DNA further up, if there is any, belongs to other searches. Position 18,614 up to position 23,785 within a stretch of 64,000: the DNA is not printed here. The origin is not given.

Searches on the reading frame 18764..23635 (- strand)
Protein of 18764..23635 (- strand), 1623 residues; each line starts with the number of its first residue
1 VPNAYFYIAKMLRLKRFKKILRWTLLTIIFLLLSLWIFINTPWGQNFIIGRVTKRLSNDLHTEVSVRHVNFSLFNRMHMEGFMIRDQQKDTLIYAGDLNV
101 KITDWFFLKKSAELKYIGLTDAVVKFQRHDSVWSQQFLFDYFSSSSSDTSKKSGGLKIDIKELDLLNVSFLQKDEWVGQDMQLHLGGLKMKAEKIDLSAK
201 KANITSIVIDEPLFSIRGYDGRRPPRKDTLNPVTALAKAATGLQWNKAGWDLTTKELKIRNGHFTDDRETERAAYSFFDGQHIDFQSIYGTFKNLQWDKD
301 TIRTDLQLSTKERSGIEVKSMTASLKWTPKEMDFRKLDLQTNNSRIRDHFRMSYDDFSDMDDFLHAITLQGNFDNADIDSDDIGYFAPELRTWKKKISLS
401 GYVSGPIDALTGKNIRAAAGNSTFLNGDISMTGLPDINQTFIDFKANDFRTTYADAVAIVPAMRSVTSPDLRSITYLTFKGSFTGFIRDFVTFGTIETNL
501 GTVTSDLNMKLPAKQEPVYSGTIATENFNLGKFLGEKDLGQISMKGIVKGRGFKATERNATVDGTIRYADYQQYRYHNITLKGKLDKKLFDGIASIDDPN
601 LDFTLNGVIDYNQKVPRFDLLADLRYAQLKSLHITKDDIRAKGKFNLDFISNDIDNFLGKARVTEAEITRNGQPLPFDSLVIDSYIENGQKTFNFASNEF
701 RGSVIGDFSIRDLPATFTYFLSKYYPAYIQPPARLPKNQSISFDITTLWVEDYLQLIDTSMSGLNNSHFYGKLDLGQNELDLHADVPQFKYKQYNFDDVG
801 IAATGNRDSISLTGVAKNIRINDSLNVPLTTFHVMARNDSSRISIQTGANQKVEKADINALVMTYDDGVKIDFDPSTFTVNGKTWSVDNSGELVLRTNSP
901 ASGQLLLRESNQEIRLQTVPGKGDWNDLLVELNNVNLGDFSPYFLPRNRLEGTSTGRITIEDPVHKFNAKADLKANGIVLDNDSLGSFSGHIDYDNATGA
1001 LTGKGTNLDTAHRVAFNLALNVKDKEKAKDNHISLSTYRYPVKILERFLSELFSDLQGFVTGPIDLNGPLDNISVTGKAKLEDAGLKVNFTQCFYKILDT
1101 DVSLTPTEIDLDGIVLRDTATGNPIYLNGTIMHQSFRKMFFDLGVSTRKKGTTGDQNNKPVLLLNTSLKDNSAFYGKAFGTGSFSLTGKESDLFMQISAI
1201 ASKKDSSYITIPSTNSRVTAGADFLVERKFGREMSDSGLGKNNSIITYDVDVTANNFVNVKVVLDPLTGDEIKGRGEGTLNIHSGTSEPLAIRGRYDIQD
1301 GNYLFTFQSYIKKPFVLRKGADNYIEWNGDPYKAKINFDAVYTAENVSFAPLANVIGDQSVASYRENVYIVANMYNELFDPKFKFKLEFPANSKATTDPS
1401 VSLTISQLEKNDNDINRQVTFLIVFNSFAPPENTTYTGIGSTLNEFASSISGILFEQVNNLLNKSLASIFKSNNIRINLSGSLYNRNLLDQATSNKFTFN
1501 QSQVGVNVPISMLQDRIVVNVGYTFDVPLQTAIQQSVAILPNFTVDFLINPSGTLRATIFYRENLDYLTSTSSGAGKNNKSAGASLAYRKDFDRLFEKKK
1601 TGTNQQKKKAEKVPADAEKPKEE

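Call 99: search_protein_families(library=pfam, proteins=[window:18764-23635:-], max_evalue=0.00001)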
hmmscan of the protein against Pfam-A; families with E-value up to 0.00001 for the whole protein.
window:18764-23635:- (1623 aa): 2 families
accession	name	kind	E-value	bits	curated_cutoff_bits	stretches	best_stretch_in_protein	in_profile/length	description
PF04357.19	TamB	-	5.3e-25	88.9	22.4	1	1118-1592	5-381/381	TamB, inner membrane protein subunit of TAM complex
PF05359.17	DUF748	-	2.2e-12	46.3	50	2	13-202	7-194/1037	Domain of Unknown Function (DUF748)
